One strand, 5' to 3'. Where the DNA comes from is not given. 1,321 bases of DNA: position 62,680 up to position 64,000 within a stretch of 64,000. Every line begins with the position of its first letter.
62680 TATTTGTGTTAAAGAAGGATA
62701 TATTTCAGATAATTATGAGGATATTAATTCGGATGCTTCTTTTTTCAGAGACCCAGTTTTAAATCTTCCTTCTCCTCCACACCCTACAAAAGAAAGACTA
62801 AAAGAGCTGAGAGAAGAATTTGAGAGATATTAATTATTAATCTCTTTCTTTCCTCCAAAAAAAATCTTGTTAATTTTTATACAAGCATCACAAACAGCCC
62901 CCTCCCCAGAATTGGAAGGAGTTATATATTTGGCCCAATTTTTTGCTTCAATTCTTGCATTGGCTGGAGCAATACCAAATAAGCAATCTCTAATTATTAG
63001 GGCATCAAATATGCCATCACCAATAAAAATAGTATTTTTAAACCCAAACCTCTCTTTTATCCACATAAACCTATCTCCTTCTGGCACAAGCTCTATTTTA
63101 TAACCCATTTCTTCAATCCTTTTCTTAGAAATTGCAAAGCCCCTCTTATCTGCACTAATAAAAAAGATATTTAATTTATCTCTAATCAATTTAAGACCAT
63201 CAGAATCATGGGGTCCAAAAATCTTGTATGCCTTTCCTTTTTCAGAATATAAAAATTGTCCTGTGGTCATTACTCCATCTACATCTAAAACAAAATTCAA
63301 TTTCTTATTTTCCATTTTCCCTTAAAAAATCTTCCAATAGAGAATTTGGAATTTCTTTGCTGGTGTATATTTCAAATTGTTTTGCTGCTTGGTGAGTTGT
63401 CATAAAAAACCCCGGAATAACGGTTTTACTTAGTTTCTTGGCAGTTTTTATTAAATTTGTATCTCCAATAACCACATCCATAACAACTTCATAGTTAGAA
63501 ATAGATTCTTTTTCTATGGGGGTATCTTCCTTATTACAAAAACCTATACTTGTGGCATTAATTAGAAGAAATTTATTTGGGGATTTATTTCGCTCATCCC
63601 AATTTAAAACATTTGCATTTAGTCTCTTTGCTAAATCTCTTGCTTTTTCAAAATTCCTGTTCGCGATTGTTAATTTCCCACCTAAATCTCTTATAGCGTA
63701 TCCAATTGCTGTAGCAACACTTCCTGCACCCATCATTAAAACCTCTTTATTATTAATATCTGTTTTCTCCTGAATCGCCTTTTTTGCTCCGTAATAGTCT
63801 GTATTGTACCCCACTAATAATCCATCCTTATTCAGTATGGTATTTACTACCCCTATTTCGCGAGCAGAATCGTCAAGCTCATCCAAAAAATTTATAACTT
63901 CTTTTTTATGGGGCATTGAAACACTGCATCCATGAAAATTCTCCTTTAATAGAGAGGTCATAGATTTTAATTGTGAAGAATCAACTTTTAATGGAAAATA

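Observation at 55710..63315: Compact activated-sugar module: nucleotidyltransferase-kinase fusion plus cupin isomerase, GatZ-like protein, IMPase-like and KdsC-like phosphatases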

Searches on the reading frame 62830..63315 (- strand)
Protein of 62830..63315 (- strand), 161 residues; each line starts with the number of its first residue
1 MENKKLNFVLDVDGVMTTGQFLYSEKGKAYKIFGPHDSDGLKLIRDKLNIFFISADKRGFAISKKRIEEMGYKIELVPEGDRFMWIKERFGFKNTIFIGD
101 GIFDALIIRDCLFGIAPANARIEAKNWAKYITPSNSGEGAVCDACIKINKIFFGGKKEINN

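Call 3: search_protein_families(library=pfam, proteins=[window:62830-63315:-], max_evalue=0.01)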
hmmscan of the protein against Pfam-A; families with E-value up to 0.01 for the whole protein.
window:62830-63315:- (161 aa): 1 family
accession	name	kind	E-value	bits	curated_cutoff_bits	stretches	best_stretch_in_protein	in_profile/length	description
PF08282.18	Hydrolase_3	-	0.00011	22.5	20.9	1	93-139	204-250/255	haloacid dehalogenase-like hydrolase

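Call 4: search_protein_families(library=ncbifam, proteins=[window:62830-63315:-], max_evalue=0.01)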
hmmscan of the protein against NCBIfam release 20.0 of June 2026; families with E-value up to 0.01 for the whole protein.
window:62830-63315:- (161 aa): 9 families
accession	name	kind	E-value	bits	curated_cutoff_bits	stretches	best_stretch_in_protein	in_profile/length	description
TIGR01670.1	KdsC-phosphatas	subfamily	1e-13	51.5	106.95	1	8-145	4-145/154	3-deoxy-D-manno-octulosonate 8-phosphate phosphatase, YrbI family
NF058599.1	KDN-9-PPhBT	equivalog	9.5e-10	38.9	180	1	9-142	6-143/152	3-deoxy-D-glycero-D-galacto-nonulopyranosonate 9-phosphatase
NF007019.0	PRK09484.1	equivalog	2.3e-09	37.1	208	1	8-145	28-169/187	3-deoxy-manno-octulosonate-8-phosphatase KdsC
TIGR01487.1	Pglycolate_arch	equivalog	1e-07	32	122.75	1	85-140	154-211/215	phosphoglycolate phosphatase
TIGR02726.1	phenyl_P_delta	equivalog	2.7e-07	30.9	281.95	1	5-148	8-154/169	phenylphosphate carboxylase subunit delta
NF002245.0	PRK01158.1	equivalog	6.5e-07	28.9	198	1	92-141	173-222/233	phosphoglycolate phosphatase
TIGR01482.1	SPP-subfamily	subfamily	5.6e-06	26.1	107.15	1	84-140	155-216/225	sucrose-phosphate phosphatase subfamily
TIGR00099.1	Cof-subfamily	subfamily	9.1e-05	22.2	137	1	92-139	204-251/256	Cof-type HAD-IIB family hydrolase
NF045966.1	YcsE_rel_Pase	equivalog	0.0057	16.2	220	1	89-140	204-255/265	YcsE-related riboflavin metabolism phosphatase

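Call 27: find_encoding_contigs(protein=window:62830-63315:-, flank=10000, max_places=3)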
Protein window:62830-63315:- (161 aa): 1 contig read that carries it; 1 place shown.
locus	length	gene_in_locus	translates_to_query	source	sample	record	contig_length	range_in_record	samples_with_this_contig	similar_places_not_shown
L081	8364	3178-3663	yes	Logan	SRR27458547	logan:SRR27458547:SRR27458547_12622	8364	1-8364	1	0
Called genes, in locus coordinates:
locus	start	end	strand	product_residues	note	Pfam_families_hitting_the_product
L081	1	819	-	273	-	?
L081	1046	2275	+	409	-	-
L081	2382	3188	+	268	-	PF08501:Shikimate_dh_N, PF01488:Shikimate_DH (weak)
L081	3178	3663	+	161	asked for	-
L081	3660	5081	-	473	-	PF02310:B12-binding, PF04055:Radical_SAM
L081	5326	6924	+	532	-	PF00483:NTP_transferase (faint), PF12804:NTP_transf_3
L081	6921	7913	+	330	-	PF08013:GatZ_KbaZ-like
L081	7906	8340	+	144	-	PF07883:Cupin_2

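Call 34: search_protein_families(library=pfam, proteins=[L081:1046-2275:+], max_evalue=0.01)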
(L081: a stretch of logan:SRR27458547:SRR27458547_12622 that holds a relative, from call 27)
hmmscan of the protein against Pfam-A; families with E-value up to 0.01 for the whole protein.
L081:1046-2275:+ (409 aa): 0 families

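Call 53: search_protein_families(library=ncbifam, proteins=[L081:2382-3188:+], max_evalue=1e-10)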
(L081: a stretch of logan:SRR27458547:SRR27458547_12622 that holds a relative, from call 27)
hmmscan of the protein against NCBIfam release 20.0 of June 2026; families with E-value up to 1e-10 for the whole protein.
L081:2382-3188:+ (268 aa): 17 families
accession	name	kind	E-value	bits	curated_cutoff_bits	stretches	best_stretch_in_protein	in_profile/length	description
NF001319.0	PRK00258.3-3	equivalog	9.7e-59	198.7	252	1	24-260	24-267/279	shikimate dehydrogenase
NF009202.0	PRK12550.1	equivalog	5.8e-57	193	306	1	2-253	4-257/272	shikimate 5-dehydrogenase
TIGR00507.1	aroE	equivalog_domain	2.3e-55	187.7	200.2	1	19-255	13-257/270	shikimate dehydrogenase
NF001322.0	PRK00258.3-6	equivalog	2.5e-45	154.9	285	1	21-260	20-260/272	shikimate dehydrogenase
NF001315.0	PRK00258.2-4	equivalog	5.6e-39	134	413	1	24-265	25-281/284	shikimate dehydrogenase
NF001312.0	PRK00258.1-4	equivalog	2.5e-37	128.7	295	1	24-249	27-263/285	shikimate dehydrogenase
NF001316.0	PRK00258.2-5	equivalog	1.3e-36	126.2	247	1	24-265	19-259/263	shikimate dehydrogenase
NF009201.0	PRK12549.1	subfamily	2.4e-36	125.4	235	1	24-253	25-270/286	shikimate dehydrogenase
NF001313.0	PRK00258.2-1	equivalog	3e-36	125.4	431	1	22-263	25-286/290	shikimate dehydrogenase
NF009200.0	PRK12548.1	subfamily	6e-34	117.7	432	1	26-262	29-286/289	shikimate dehydrogenase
NF001311.0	PRK00258.1-3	equivalog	7.6e-34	117.2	235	1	23-261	22-267/279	shikimate dehydrogenase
NF001314.0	PRK00258.2-2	equivalog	2.5e-32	112.1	248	1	24-263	25-284/290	shikimate dehydrogenase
NF006802.0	PRK09310.1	equivalog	2.4e-31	109.1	598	1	23-264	232-468/477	bifunctional 3-dehydroquinate dehydratase/shikimate dehydrogenase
TIGR01809.1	Shik-DH-AROM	equivalog_domain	6.6e-29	100.9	196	1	23-257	22-276/282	shikimate dehydrogenase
NF009390.0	PRK12749.1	equivalog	7.5e-29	101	349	1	21-258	22-279/288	quinate/shikimate dehydrogenase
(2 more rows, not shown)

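Call 64: search_protein_families(library=phrogs, proteins=[L081:2382-3188:+, window:62830-63315:-], max_evalue=0.00001)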
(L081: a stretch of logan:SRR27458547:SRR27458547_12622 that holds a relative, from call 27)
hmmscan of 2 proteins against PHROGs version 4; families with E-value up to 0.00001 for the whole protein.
L081:2382-3188:+ (268 aa): 0 families

window:62830-63315:- (161 aa): 1 family
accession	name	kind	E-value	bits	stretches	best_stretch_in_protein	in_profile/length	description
phrog_4901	-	other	8.7e-06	26.4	0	94-143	211-259/273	hydrolase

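Call 68: search_solved_structures(query=A4, max_evalue=1e-20, show_alignments=2)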
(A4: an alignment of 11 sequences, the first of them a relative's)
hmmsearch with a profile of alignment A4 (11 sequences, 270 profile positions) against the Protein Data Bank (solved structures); distinct sequences matched with E-value up to 1e-20: 39.
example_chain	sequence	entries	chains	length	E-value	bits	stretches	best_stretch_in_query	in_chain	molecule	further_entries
1npy_A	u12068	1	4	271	1.8e-84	286.3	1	2-263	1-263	Hypothetical shikimate 5-dehydrogenase-like protein HI0607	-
1nvt_A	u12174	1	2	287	2.4e-68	233.4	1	2-267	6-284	Shikimate 5'-dehydrogenase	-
2hk9_A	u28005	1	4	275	6.1e-61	209.1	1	2-266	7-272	Shikimate dehydrogenase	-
2hk7_A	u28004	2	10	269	9.3e-61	208.5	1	3-266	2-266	Shikimate dehydrogenase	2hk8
2gpt_A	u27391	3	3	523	2.1e-58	200.8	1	4-267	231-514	3-dehydroquinate dehydratase/ shikimate 5-dehydrogenase | Bifunctional 3-dehydroquinate dehydratase/shikimate dehydrogenase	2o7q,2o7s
6bmb_A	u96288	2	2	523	3.1e-58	200.3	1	4-267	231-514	Bifunctional 3-dehydroquinate dehydratase/shikimate dehydrogenase, chloroplastic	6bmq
2egg_A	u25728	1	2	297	8.1e-58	198.9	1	24-268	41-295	Shikimate 5-dehydrogenase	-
3tnl_A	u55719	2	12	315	2e-56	194.4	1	22-264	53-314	Shikimate dehydrogenase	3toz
5dzs_A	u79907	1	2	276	1.5e-53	184.9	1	23-263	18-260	Shikimate dehydrogenase (NADP(+))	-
7cok_A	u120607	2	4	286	1.5e-51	178.4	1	22-267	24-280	5-ketofructose reductase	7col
3don_A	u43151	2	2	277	2.2e-51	177.8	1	24-268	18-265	Shikimate dehydrogenase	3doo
3t4e_A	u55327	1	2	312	2.3e-50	174.5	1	23-263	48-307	Quinate/shikimate dehydrogenase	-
1npd_A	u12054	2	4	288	9.1e-49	169.2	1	23-263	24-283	HYPOTHETICAL SHIKIMATE 5-DEHYDROGENASE-LIKE PROTEIN YDIB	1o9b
1vi2_A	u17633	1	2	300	9.9e-49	169.1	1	23-263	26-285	Shikimate 5-dehydrogenase 2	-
3fbt_A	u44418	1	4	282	4e-48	167.1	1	6-264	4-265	chorismate mutase and shikimate 5-dehydrogenase fusion protein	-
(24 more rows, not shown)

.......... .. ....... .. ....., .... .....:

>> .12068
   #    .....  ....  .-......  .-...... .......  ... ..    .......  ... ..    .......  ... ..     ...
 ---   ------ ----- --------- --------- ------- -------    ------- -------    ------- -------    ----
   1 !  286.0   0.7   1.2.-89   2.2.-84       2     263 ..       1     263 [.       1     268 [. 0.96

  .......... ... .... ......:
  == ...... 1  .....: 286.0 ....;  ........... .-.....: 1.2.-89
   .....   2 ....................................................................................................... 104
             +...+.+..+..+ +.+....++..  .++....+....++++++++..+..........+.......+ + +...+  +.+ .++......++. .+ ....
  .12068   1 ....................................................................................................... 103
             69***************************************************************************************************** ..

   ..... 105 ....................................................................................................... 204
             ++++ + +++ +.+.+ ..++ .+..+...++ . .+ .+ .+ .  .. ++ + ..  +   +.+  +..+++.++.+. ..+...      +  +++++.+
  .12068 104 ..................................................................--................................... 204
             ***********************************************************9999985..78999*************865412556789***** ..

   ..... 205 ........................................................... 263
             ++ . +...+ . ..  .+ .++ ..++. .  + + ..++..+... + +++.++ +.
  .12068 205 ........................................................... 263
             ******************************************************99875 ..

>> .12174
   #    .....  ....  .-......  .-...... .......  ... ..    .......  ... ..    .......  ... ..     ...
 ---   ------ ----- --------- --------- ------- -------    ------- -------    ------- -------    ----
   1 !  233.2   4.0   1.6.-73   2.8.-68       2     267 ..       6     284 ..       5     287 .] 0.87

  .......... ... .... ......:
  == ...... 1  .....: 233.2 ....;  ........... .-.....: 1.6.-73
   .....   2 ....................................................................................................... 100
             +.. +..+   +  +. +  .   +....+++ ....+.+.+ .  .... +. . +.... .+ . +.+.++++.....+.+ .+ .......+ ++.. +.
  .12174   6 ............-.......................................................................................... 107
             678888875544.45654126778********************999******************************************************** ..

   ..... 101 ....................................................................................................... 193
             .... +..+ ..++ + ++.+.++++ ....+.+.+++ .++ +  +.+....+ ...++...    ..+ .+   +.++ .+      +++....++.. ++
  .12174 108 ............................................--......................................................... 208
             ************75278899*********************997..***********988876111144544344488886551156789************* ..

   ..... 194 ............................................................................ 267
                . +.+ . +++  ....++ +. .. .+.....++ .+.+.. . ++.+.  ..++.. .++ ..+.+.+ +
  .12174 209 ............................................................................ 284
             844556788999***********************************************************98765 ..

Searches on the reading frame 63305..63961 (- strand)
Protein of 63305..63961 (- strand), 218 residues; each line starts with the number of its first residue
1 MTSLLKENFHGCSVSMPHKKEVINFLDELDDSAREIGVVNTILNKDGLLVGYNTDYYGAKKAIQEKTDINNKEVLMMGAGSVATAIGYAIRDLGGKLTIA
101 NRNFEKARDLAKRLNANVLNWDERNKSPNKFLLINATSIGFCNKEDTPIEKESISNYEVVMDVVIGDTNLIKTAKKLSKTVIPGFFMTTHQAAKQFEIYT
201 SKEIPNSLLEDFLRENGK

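Call 3: search_protein_families(library=pfam, proteins=[window:63305-63961:-], max_evalue=0.01)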
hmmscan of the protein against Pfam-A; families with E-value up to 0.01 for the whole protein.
window:63305-63961:- (218 aa): 3 families
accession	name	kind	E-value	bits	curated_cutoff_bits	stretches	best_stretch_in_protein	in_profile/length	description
PF08501.16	Shikimate_dh_N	-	3.7e-13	49.9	27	1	3-42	44-83/83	Shikimate dehydrogenase substrate binding domain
PF01488.26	Shikimate_DH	-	1.9e-07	31.7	24.3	1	64-123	5-68/138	Shikimate / quinate 5-dehydrogenase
PF03807.23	F420_oxidored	-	0.0037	18.3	21.6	0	76-120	4-50/94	NADP oxidoreductase coenzyme F420-dependent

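Call 4: search_protein_families(library=ncbifam, proteins=[window:63305-63961:-], max_evalue=0.01)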
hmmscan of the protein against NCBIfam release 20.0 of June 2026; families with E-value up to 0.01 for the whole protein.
window:63305-63961:- (218 aa): 25 families
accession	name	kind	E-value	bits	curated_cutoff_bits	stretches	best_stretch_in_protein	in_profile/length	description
NF001319.0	PRK00258.3-3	equivalog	4.2e-54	183.5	252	1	8-210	59-267/279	shikimate dehydrogenase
TIGR00507.1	aroE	equivalog_domain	6.2e-50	169.8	200.2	1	4-205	49-257/270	shikimate dehydrogenase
NF009202.0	PRK12550.1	equivalog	1.2e-42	146.1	306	1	8-203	59-257/272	shikimate 5-dehydrogenase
NF001322.0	PRK00258.3-6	equivalog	2.3e-38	132.1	285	1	5-210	54-260/272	shikimate dehydrogenase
NF009201.0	PRK12549.1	subfamily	6.5e-35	120.7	235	1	5-203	62-270/286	shikimate dehydrogenase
NF001312.0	PRK00258.1-4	equivalog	3.8e-34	118.3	295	1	2-199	56-263/285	shikimate dehydrogenase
NF001315.0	PRK00258.2-4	equivalog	3.9e-34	118.1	413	1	6-215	58-281/284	shikimate dehydrogenase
NF001316.0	PRK00258.2-5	equivalog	2.4e-33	115.5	247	1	4-215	48-259/263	shikimate dehydrogenase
NF009200.0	PRK12548.1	subfamily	5.3e-30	104.8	432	1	8-212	62-286/289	shikimate dehydrogenase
NF001313.0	PRK00258.2-1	equivalog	6.3e-29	101.4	431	1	8-213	62-286/290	shikimate dehydrogenase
NF001311.0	PRK00258.1-3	equivalog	8.7e-29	100.6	235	1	5-211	55-267/279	shikimate dehydrogenase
NF001310.0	PRK00258.1-2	equivalog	6.1e-26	91.2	221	1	3-201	50-260/279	shikimate dehydrogenase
TIGR01809.1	Shik-DH-AROM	equivalog_domain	1.1e-25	90.4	196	1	6-207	56-276/282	shikimate dehydrogenase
NF006802.0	PRK09310.1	equivalog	2e-25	89.6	598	1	7-214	267-468/477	bifunctional 3-dehydroquinate dehydratase/shikimate dehydrogenase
NF001314.0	PRK00258.2-2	equivalog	3.4e-25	88.7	248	1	2-213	54-284/290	shikimate dehydrogenase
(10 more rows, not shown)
